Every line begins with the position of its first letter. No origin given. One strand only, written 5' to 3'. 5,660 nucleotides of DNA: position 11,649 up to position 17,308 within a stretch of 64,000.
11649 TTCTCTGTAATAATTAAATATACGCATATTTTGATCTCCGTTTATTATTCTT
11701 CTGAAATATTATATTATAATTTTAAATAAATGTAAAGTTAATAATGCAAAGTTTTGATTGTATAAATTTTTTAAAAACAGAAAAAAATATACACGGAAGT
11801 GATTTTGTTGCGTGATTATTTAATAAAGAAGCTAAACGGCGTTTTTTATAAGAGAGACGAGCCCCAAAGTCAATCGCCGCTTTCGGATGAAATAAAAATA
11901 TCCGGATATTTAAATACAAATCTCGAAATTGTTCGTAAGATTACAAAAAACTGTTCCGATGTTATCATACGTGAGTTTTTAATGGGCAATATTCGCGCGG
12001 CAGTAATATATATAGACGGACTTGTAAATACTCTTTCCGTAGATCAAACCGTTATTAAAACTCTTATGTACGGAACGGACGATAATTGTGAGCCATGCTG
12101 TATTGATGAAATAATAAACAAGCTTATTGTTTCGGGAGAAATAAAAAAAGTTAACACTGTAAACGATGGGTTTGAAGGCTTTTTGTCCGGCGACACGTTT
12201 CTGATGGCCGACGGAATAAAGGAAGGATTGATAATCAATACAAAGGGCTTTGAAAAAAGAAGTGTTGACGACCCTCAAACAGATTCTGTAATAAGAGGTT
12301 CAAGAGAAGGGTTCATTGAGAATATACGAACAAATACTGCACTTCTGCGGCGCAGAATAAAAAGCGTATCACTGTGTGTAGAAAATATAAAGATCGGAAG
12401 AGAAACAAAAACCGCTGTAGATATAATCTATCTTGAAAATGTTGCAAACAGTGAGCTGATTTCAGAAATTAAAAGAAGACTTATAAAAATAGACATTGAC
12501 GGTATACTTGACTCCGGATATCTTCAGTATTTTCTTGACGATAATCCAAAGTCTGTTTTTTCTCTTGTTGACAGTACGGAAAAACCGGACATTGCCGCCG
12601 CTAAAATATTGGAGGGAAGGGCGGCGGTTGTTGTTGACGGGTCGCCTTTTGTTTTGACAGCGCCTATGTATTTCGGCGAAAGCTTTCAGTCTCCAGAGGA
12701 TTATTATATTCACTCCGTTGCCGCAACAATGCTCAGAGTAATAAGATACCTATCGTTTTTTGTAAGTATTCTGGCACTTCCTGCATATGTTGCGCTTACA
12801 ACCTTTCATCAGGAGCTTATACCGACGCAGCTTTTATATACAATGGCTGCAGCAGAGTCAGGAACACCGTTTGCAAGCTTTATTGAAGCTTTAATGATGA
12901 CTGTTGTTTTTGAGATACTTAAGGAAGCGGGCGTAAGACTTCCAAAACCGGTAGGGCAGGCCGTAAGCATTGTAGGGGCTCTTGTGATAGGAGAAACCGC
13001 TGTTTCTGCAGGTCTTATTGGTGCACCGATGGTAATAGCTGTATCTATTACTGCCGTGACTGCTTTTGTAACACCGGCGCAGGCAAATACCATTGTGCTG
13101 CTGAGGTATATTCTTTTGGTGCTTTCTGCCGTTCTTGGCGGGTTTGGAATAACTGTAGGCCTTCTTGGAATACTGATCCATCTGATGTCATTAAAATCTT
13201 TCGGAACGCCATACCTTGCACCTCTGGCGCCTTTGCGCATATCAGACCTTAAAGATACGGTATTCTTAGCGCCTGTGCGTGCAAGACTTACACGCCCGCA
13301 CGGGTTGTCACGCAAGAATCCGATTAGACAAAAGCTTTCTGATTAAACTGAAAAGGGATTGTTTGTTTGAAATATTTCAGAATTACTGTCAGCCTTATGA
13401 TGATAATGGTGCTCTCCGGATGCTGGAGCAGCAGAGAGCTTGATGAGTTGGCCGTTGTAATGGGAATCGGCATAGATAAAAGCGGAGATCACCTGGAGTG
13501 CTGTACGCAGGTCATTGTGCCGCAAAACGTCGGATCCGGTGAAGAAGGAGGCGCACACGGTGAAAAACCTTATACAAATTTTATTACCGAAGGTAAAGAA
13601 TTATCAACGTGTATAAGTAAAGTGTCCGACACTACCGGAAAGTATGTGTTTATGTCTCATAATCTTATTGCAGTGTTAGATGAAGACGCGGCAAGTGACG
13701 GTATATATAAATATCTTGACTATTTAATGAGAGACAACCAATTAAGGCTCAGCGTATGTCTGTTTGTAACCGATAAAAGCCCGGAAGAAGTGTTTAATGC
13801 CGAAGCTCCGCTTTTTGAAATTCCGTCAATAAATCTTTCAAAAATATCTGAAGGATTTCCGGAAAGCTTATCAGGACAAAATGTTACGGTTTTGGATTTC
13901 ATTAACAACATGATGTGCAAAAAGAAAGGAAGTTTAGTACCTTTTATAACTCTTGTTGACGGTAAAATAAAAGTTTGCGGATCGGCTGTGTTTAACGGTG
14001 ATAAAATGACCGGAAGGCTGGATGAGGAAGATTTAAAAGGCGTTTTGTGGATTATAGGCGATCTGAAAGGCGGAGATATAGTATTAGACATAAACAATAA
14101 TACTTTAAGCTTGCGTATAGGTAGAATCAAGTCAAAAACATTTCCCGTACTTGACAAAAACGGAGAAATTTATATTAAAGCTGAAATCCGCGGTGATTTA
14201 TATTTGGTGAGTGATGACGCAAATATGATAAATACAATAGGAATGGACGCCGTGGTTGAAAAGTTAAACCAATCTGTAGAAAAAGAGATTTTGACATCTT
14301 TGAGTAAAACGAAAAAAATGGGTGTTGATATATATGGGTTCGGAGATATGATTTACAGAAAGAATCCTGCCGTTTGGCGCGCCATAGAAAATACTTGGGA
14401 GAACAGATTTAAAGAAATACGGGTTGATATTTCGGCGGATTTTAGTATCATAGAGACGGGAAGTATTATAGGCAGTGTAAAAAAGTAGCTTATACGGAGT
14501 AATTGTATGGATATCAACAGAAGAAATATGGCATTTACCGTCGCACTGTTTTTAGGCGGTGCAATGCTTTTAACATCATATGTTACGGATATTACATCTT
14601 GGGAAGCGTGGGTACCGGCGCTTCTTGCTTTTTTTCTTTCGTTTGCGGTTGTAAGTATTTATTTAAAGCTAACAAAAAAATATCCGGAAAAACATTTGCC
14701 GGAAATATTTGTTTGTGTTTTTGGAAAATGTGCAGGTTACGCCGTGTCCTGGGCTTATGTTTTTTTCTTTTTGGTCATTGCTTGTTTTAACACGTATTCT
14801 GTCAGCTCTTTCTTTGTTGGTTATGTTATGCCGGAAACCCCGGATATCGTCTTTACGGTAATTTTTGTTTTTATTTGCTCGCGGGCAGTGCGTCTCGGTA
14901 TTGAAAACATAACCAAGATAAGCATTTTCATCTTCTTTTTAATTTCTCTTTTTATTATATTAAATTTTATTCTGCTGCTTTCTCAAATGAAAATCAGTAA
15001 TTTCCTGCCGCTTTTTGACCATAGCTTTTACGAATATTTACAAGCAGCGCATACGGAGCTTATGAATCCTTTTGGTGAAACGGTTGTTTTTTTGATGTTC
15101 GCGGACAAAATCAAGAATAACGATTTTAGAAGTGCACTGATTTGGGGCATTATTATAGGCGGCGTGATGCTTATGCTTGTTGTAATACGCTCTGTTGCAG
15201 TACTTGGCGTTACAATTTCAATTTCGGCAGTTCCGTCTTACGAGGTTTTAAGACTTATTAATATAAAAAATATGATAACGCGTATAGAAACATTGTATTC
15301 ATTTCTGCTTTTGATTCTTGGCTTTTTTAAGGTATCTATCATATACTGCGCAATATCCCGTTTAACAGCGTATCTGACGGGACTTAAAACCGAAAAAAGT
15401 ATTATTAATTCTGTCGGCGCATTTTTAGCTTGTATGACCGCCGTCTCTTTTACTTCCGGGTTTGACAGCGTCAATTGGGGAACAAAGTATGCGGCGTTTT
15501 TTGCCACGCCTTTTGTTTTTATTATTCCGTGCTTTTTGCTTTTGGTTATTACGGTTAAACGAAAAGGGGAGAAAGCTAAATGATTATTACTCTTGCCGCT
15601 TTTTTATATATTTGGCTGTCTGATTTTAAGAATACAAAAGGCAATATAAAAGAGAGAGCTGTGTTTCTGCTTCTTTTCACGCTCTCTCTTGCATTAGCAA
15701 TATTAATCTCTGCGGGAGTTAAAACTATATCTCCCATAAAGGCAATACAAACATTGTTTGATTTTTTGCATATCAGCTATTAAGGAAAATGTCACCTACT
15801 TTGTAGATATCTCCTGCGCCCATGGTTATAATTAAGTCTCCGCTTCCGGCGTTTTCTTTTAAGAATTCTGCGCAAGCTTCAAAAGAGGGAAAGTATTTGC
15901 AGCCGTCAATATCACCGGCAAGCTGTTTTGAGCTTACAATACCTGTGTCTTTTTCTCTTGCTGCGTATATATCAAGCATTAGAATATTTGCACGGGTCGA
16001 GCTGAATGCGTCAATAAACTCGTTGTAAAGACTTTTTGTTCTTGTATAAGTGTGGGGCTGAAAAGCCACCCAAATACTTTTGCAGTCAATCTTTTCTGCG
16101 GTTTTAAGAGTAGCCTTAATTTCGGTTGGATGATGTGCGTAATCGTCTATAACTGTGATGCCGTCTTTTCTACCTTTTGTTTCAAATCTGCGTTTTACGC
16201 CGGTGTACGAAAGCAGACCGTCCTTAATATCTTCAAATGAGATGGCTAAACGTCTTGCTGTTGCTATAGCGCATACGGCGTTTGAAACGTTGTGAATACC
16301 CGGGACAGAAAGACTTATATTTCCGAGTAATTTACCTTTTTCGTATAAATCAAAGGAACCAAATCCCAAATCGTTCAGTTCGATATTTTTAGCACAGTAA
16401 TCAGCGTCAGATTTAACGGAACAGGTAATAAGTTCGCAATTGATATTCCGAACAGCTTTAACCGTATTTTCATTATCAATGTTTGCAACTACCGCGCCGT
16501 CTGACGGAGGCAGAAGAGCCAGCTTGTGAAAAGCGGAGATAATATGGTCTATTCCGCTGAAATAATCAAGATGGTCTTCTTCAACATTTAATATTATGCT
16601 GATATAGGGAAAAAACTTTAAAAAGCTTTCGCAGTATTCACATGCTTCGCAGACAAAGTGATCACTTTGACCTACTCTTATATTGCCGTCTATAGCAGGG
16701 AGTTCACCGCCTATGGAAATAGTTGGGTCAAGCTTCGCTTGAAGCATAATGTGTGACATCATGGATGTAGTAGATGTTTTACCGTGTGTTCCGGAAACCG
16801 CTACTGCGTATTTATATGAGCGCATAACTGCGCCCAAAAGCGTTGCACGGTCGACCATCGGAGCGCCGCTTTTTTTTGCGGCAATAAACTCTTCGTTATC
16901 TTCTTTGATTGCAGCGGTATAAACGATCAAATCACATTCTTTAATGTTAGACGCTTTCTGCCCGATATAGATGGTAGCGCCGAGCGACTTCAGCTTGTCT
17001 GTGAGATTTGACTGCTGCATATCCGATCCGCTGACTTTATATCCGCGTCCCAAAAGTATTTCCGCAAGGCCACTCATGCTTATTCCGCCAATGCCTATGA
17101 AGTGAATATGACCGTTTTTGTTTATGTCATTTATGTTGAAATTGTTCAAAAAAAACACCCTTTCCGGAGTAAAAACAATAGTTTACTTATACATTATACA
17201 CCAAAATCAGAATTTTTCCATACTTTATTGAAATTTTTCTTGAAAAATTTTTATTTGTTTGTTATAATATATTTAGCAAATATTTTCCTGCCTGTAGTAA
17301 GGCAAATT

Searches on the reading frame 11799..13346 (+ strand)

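Call 69: search_protein_families(library=pfam, proteins=[window:11799-13346:+], max_evalue=0.00001)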
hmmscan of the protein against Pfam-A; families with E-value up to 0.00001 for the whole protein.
window:11799-13346:+ (515 aa): 1 family
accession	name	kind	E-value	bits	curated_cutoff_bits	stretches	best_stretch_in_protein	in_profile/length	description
PF03323.18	GerA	-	4.4e-170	566.6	27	1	45-501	3-465/466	Bacillus/Clostridium GerA spore germination protein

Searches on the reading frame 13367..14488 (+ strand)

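Call 69: search_protein_families(library=pfam, proteins=[window:13367-14488:+], max_evalue=0.00001)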
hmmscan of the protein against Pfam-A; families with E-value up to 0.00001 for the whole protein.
window:13367-14488:+ (373 aa): 2 families
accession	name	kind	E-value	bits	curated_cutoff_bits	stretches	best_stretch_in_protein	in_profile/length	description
PF25198.1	Spore_GerAC_N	-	1.8e-34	119.5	27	1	22-195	2-175/176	Spore germination protein N-terminal domain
PF05504.16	Spore_GerAC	-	1.8e-33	116.5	23.6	1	205-365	2-167/167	Spore germination B3/ GerAC like, C-terminal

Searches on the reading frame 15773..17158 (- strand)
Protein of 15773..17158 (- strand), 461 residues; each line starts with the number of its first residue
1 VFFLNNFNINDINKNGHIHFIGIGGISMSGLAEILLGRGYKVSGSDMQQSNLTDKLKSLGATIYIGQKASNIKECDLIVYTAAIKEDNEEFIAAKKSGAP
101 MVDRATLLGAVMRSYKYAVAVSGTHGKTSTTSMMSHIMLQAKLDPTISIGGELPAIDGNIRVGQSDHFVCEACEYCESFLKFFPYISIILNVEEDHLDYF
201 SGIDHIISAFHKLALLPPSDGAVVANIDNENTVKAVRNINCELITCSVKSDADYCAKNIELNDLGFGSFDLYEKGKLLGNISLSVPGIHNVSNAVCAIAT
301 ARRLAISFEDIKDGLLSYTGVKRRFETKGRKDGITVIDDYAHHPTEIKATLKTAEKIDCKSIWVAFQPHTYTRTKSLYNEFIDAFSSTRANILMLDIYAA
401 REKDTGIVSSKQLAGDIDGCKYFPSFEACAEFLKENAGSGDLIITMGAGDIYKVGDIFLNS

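Call 69: search_protein_families(library=pfam, proteins=[window:15773-17158:-], max_evalue=0.00001)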
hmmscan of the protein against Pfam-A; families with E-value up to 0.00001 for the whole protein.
window:15773-17158:- (461 aa): 3 families
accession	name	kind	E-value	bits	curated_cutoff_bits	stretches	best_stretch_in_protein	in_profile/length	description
PF01225.30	Mur_ligase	-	1.5e-28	99.4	21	1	17-115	1-94/95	Mur ligase family, catalytic domain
PF08245.18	Mur_ligase_M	-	8.5e-28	98.1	24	1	121-301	1-200/200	Mur ligase middle domain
PF02875.26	Mur_ligase_C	-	3.5e-19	70.3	28.4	1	323-449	1-127/127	Mur ligase, glutamate ligase domain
